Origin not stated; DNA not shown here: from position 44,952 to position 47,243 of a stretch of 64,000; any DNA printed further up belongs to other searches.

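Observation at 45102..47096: GT2 domain fused to a WbaP-like membrane/CoA-binding region whose phosphoglycosyltransferase catalytic domain appears dead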

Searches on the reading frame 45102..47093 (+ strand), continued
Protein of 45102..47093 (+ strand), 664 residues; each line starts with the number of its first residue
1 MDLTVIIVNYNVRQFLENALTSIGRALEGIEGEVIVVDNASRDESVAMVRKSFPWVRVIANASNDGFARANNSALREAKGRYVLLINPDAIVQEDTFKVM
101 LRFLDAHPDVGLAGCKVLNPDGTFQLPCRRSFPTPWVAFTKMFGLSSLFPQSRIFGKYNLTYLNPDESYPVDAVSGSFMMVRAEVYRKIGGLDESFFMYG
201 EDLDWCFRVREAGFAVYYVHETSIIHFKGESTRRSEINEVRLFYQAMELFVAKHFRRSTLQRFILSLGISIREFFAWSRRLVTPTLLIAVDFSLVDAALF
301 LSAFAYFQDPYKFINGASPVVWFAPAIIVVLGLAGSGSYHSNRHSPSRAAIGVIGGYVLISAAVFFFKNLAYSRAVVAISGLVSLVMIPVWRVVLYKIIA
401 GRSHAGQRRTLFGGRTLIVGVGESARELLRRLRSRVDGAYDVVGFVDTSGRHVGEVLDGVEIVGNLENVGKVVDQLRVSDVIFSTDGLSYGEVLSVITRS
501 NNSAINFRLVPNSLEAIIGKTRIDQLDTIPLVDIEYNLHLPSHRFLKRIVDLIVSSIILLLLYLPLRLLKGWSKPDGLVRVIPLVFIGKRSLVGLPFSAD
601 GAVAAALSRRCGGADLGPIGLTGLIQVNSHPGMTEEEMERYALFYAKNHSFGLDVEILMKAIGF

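Call 41: fold_search(model_id=the predicted structure, library=pdb)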
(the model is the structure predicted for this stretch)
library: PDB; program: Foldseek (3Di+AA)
matches with E <= 10: 1639; with E <= 0.001: 453
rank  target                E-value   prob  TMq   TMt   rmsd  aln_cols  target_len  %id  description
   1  4d0z_C                3.9e-12  1.00  0.27  0.37   9.5       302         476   17  GalNAc-T2 crystal soaked with UDP-5SGalNAc, mEA2 and manganese (Higher resolution dataset) (released 2014-05-28)
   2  6nqt_F                4.5e-12  1.00  0.28  0.38   8.2       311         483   16  GalNac-T2 soaked with UDP-sugar (released 2020-01-29)
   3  8t53_A                6.0e-12  1.00  0.16  0.25  18.0       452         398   18  S. enterica WbaP in a styrene maleic acid liponanoparticle (released 2024-02-14)
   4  8ujf_A                7.4e-12  1.00  0.28  0.35   9.9       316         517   17  X-ray crystal structure of Toxoplasma gondii GalNAc-T3 in complex with UDP-GalNAc, Mn2+, and Muc5AC-3,13 (released 2024-05-15)
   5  6nqt_C                7.8e-12  1.00  0.29  0.38   5.9       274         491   16  GalNac-T2 soaked with UDP-sugar (released 2020-01-29)
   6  4d0t_B                8.7e-12  1.00  0.29  0.38   5.7       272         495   15  GalNAc-T2 crystal soaked with UDP-GalNAc, EA2 peptide and manganese (released 2014-05-28)
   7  8bz4_A                8.7e-12  1.00  0.27  0.30  15.3       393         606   14  Crystal structure of the apo form of the L. monocytogenes RmlT (released 2023-12-27)
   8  4d0t_F                9.2e-12  1.00  0.28  0.38   6.0       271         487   16  GalNAc-T2 crystal soaked with UDP-GalNAc, EA2 peptide and manganese (released 2014-05-28)
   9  6egs_A                9.2e-12  1.00  0.29  0.39   8.2       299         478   17  Crystal structure of the GalNAc-T2 F104S mutant in complex with UDP-GalNAc (released 2018-04-11)
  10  7sp7_A                9.7e-12  1.00  0.29  0.37  15.4       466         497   11  Chlorella virus hyaluronan synthase inhibited by UDP (released 2022-04-06)
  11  8ujg_A                1.1e-11  1.00  0.29  0.36   8.3       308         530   17  X-ray crystal structure of Toxoplasma gondii GalNAc-T3 in complex with UDP-GalNAc, Mn2+, and the mono-glycopeptide Srs (released 2024-05-15)
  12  5ndf_E                1.1e-11  1.00  0.29  0.38   6.0       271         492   15  Small-molecule inhibition of ppGalNAc-Ts selectively reduces mucin-type O-glycosylation (released 2017-11-01)
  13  9omm_A                1.2e-11  1.00  0.28  0.69   4.9       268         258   16  WrtF fucosyltransferase - tetrasaccharide product (released 2025-10-29)
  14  5tzi                  1.3e-11  1.00  0.27  0.51  17.1       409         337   15  Crystal structure of S. aureus TarS 1-349 (released 2017-01-04)
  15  6nqt_E                1.4e-11  1.00  0.29  0.39   8.1       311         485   14  GalNac-T2 soaked with UDP-sugar (released 2020-01-29)
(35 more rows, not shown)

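Call 45: find_related_loci(query=A1, collection=genome_contigs, flank=8000)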
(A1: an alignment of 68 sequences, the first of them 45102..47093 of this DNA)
Query A1 (664 aa) in genome_contigs; peptide patterns used: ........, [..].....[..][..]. (x = any residue, [..] = any of these).
600 stretches matched a pattern (row limit reached: there are more); 588 encode a relative of the query (tblastn E <= 1e-3); the best 80 are kept; 80 distinct loci.
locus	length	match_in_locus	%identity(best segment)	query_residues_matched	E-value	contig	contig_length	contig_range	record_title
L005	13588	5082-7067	75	1-662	0e+0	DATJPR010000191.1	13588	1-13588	MAG TPA_asm: Bacteroidota bacterium isolate SMAG_U14918 k141_2449327, whole genome shotgun sequence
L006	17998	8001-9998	59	1-662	0e+0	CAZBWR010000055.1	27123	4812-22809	MAG TPA_asm: uncultured Chitinophagales bacterium isolate SRP287453_co1_248 genome assembly, contig: NODE_3008_length_27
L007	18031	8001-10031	58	1-661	0e+0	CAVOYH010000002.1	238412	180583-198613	MAG: uncultured Bacteroidetes bacterium isolate MFD09964.bin.2.229 genome assembly, contig: contig_23541, whole genome s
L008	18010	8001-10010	60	1-661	0e+0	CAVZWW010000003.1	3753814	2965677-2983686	MAG: uncultured Bacteroidetes bacterium isolate MFD04716.bin.1.116 genome assembly, contig: contig_9349, whole genome sh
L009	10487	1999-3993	58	1-662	0e+0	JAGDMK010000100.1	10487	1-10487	MAG: Bacteroidetes bacterium isolate CTSoil_038 scaffold_4855, whole genome shotgun sequence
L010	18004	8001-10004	58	1-660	0e+0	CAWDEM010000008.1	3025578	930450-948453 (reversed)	MAG: Ignavibacteriota bacterium isolate MFD05942.bin.1.74 genome assembly, contig: contig_851, whole genome shotgun sequ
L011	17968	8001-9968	56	1-662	0e+0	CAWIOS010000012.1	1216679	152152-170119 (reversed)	MAG: Ignavibacteriota bacterium isolate MFD01476.bin.1.169 genome assembly, contig: contig_22100, whole genome shotgun s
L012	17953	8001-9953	57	1-662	0e+0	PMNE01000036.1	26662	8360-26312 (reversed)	MAG: Ignavibacteriae bacterium isolate fen_1260 73.20100900_E3D.23_contig_4839, whole genome shotgun sequence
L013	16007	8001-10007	55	1-661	0e+0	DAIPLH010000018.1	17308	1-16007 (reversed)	MAG TPA_asm: Bacteroidota bacterium isolate CTOTU25968 NODE_852_length_17308_cov_4.055758, whole genome shotgun sequence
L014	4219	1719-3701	52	1-661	0e+0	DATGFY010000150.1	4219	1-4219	MAG TPA_asm: Bacteroidota bacterium isolate SMAG_U9740 k141_1839427, whole genome shotgun sequence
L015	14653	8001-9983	52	1-661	0e+0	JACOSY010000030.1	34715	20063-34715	MAG: Ignavibacteria bacterium isolate NC_groundwater_30_Pr7_B-0.1um_51_131 FFV18_Bp1_scaffold_353514, whole genome shotg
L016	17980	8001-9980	55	1-661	0e+0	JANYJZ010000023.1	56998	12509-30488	MAG: Ignavibacteriae bacterium isolate GL140_4_metabinner_9 GL140_4_k141_169464, whole genome shotgun sequence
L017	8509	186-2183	52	1-662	0e+0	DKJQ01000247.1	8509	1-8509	MAG TPA_asm: Ignavibacteria bacterium UBA6688 UBA6688_contig_1064, whole genome shotgun sequence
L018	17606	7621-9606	50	1-662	0e+0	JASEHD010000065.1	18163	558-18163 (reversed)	MAG: Bacteroidota bacterium isolate Yes70-14 NODE_65_length_18163_cov_4.837530, whole genome shotgun sequence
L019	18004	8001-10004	53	1-662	0e+0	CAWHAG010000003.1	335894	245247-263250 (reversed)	MAG: Ignavibacteriota bacterium isolate MFD04408.bin.1.36 genome assembly, contig: contig_68896, whole genome shotgun se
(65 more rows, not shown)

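Call 54: search_protein_representatives(alignment_id=A1)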
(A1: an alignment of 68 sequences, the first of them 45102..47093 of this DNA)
Query: 68 sequences, 672 profile positions. Proteins with E-value up to 0.001 (for the whole library): 321530; up to 1e-10: 89488; up to 1e-30: 13982. The best 150 are listed.
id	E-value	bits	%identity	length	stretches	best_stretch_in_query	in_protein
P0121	0.0e+00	1094.3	-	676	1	1-670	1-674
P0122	9.3e-240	813.9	-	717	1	2-668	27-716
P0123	5.7e-234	794.7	-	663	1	2-669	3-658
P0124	2.7e-233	792.5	-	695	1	2-668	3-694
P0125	4.1e-228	775.4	-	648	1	1-668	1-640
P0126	2.1e-227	773.0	-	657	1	2-669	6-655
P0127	1.9e-223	759.9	-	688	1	1-668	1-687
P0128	1.5e-222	757.0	-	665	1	1-668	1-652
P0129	6.8e-220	748.2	-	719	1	2-668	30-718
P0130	3.2e-219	746.0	-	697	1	2-669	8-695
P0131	7.6e-214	728.2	-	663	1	2-669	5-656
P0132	5.6e-210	715.4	-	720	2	2-569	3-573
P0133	1.2e-206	704.4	-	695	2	2-558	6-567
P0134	2.5e-205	700.1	-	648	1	1-666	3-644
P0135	9.6e-204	694.8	-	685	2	3-574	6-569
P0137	1.7e-201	687.4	-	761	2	2-573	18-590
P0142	9.5e-194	661.8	-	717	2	3-570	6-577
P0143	6.6e-192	655.7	-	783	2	2-569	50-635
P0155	6.3e-179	612.8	-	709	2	2-570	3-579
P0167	4.9e-163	560.3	-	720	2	2-577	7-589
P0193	4.8e-150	517.4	-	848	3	28-586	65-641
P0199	2.0e-146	505.4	-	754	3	2-449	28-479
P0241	2.7e-135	468.7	-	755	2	2-565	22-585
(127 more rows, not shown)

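Call 55: search_protein_families(library=pfam, proteins=[P0137, P0143, P0241, P0132, P0142, P0167, P0155, P0193, P0199, P0133], max_evalue=0.001)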
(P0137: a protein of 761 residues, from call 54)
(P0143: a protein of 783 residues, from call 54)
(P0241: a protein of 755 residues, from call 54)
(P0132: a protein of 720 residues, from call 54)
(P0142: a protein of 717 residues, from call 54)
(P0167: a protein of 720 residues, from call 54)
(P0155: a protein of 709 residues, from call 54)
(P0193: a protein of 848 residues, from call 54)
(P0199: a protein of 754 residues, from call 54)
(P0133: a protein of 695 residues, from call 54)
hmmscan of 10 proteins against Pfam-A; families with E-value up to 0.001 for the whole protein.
P0137 (761 aa): 7 families
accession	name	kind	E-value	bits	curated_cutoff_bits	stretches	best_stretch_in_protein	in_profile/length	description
PF00535.33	Glycos_transf_2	-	2.7e-26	92.9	23.3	1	20-144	1-127/168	Glycosyl transferase family 2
PF13727.12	CoA_binding_3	-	2.5e-22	80.2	25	1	362-528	13-175/175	CoA-binding domain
PF13641.12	Glyco_tranf_2_3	-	7.7e-20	72.3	27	1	18-251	2-220/230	Glycosyltransferase like family 2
PF02397.22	Bac_transf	-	3.5e-15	56.4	27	1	629-720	78-178/179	Bacterial sugar transferase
PF13632.12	Glyco_trans_2_3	-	2.1e-10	41.2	27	1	99-322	2-178/198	Glycosyl transferase family group 2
PF10111.15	Glyco_tranf_2_2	-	1.1e-05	25.5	27.3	0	46-118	28-104/276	Glycosyltransferase like family 2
PF13704.12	Glyco_tranf_2_4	-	0.00073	20.4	27.5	0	27-105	2-81/98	Glycosyl transferase family 2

P0143 (783 aa): 6 families
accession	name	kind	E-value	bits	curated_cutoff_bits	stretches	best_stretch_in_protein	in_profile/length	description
PF13641.12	Glyco_tranf_2_3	-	4e-25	89.6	27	1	51-289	3-226/230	Glycosyltransferase like family 2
PF00535.33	Glycos_transf_2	-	2.6e-22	80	23.3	1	52-235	1-165/168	Glycosyl transferase family 2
PF13632.12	Glyco_trans_2_3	-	5.1e-10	39.9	27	1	131-359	2-186/198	Glycosyl transferase family group 2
PF02397.22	Bac_transf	-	6.1e-08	32.8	27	1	687-781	92-175/179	Bacterial sugar transferase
PF13727.12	CoA_binding_3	-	6.8e-08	33.2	25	1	399-528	12-137/175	CoA-binding domain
PF13712.12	Glyco_tranf_2_5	-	2.2e-06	28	27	1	107-264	33-177/210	Glycosyltransferase like family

P0241 (755 aa): 4 families
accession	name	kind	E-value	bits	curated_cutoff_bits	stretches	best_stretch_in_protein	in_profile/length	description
PF02397.22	Bac_transf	-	1.8e-58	197.5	27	1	567-744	1-175/179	Bacterial sugar transferase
PF00535.33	Glycos_transf_2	-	1.1e-21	77.9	23.3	1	24-206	1-164/168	Glycosyl transferase family 2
PF13641.12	Glyco_tranf_2_3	-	5.3e-21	76.1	27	1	21-251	2-216/230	Glycosyltransferase like family 2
PF13632.12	Glyco_trans_2_3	-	7.7e-09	36.1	27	1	194-260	72-129/198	Glycosyl transferase family group 2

P0132 (720 aa): 7 families
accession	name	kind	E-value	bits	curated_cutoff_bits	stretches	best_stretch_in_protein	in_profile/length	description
PF00535.33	Glycos_transf_2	-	1.6e-24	87.1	23.3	1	5-187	1-164/168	Glycosyl transferase family 2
PF13641.12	Glyco_tranf_2_3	-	1.9e-23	84.1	27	1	4-233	3-217/230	Glycosyltransferase like family 2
PF02397.22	Bac_transf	-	1.3e-19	70.9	27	1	551-711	1-177/179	Bacterial sugar transferase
PF13727.12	CoA_binding_3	-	2.3e-18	67.3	25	1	357-515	23-175/175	CoA-binding domain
PF13632.12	Glyco_trans_2_3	-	2.7e-09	37.6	27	1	83-304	1-182/198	Glycosyl transferase family group 2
PF13712.12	Glyco_tranf_2_5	-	0.00021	21.5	27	0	57-223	32-182/210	Glycosyltransferase like family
PF13506.12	Glyco_transf_21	-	0.0007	19.5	21.7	0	70-227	18-153/174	Glycosyl transferase family 21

P0142 (717 aa): 8 families
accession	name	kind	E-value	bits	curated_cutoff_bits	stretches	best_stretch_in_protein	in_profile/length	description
PF00535.33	Glycos_transf_2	-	5.1e-24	85.5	23.3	1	7-117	1-113/168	Glycosyl transferase family 2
PF13641.12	Glyco_tranf_2_3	-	1.1e-23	84.8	27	1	4-238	1-220/230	Glycosyltransferase like family 2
PF02397.22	Bac_transf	-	9.9e-13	48.5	27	1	608-714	70-175/179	Bacterial sugar transferase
PF13727.12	CoA_binding_3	-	1.8e-10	41.5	25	1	344-515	13-172/175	CoA-binding domain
PF13712.12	Glyco_tranf_2_5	-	2.9e-10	40.7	27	1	69-232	40-192/210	Glycosyltransferase like family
PF13632.12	Glyco_trans_2_3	-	2.3e-09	37.8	27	1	85-308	1-196/198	Glycosyl transferase family group 2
PF10111.15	Glyco_tranf_2_2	-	4.3e-06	26.9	27.3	1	21-105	17-104/276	Glycosyltransferase like family 2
PF13506.12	Glyco_transf_21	-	0.00076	19.4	21.7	0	165-228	91-152/174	Glycosyl transferase family 21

P0167 (720 aa): 6 families
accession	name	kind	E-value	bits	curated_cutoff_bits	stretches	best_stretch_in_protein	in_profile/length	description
PF00535.33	Glycos_transf_2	-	2.4e-25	89.9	23.3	1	9-140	1-132/168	Glycosyl transferase family 2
PF13641.12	Glyco_tranf_2_3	-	4.7e-17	63.2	27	1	8-240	3-219/230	Glycosyltransferase like family 2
PF13727.12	CoA_binding_3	-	4.2e-16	59.9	25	1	352-523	12-175/175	CoA-binding domain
PF02397.22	Bac_transf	-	4.3e-14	52.9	27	1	623-695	94-175/179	Bacterial sugar transferase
PF13632.12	Glyco_trans_2_3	-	1.8e-08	34.9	27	1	176-384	69-187/198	Glycosyl transferase family group 2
PF10111.15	Glyco_tranf_2_2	-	2.8e-06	27.5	27.3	1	19-217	10-202/276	Glycosyltransferase like family 2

P0155 (709 aa): 6 families
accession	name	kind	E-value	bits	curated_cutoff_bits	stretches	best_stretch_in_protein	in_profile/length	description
PF00535.33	Glycos_transf_2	-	8.2e-25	88.1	23.3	1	5-148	1-132/168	Glycosyl transferase family 2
PF13641.12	Glyco_tranf_2_3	-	8.5e-21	75.5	27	1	4-238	3-222/230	Glycosyltransferase like family 2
PF13727.12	CoA_binding_3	-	2.7e-11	44.2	25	1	357-520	22-175/175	CoA-binding domain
PF13632.12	Glyco_trans_2_3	-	8.3e-07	29.5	27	1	83-308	1-153/198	Glycosyl transferase family group 2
PF13712.12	Glyco_tranf_2_5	-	4.8e-06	26.9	27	1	69-231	42-193/210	Glycosyltransferase like family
PF13506.12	Glyco_transf_21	-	0.00073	19.5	21.7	0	168-241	95-169/174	Glycosyl transferase family 21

P0193 (848 aa): 7 families
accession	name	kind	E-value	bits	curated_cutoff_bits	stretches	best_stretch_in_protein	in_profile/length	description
PF00535.33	Glycos_transf_2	-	1.2e-20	74.6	23.3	1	16-189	1-132/168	Glycosyl transferase family 2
PF13641.12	Glyco_tranf_2_3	-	1.9e-19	71.1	27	1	68-269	30-217/230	Glycosyltransferase like family 2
PF02397.22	Bac_transf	-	3.2e-11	43.5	27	1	703-801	96-174/179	Bacterial sugar transferase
PF13632.12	Glyco_trans_2_3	-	1.3e-09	38.6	27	1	120-293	2-134/198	Glycosyl transferase family group 2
PF13727.12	CoA_binding_3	-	3.4e-09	37.4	25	1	392-566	21-175/175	CoA-binding domain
PF02709.20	Glyco_transf_7C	-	0.00052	20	23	0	211-258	19-67/78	N-terminal domain of galactosyltransferase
PF13506.12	Glyco_transf_21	-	0.0009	19.2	21.7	0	106-259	18-150/174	Glycosyl transferase family 21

P0199 (754 aa): 6 families
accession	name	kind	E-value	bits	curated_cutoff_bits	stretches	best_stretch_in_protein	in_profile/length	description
PF00535.33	Glycos_transf_2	-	2.4e-19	70.3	23.3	1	30-214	1-166/168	Glycosyl transferase family 2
PF13641.12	Glyco_tranf_2_3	-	6.3e-19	69.3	27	1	27-259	2-218/230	Glycosyltransferase like family 2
PF13632.12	Glyco_trans_2_3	-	2.9e-12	47.3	27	1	109-318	2-183/198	Glycosyl transferase family group 2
PF02397.22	Bac_transf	-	5.7e-09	36.2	27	1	672-748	93-174/179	Bacterial sugar transferase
PF13727.12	CoA_binding_3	-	4e-07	30.6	25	1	371-567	11-175/175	CoA-binding domain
PF02709.20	Glyco_transf_7C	-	0.00028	20.9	23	1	201-247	20-67/78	N-terminal domain of galactosyltransferase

P0133 (695 aa): 5 families
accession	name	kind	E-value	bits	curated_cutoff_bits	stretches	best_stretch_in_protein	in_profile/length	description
PF00535.33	Glycos_transf_2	-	5e-21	75.8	23.3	1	8-136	1-131/168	Glycosyl transferase family 2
PF13641.12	Glyco_tranf_2_3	-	8.7e-21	75.4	27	1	7-239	3-220/230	Glycosyltransferase like family 2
PF13727.12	CoA_binding_3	-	5.2e-12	46.6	25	1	352-520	19-175/175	CoA-binding domain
PF02397.22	Bac_transf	-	1.1e-09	38.5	27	1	621-693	94-174/179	Bacterial sugar transferase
PF13632.12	Glyco_trans_2_3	-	8.3e-08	32.7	27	1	87-303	2-188/198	Glycosyl transferase family group 2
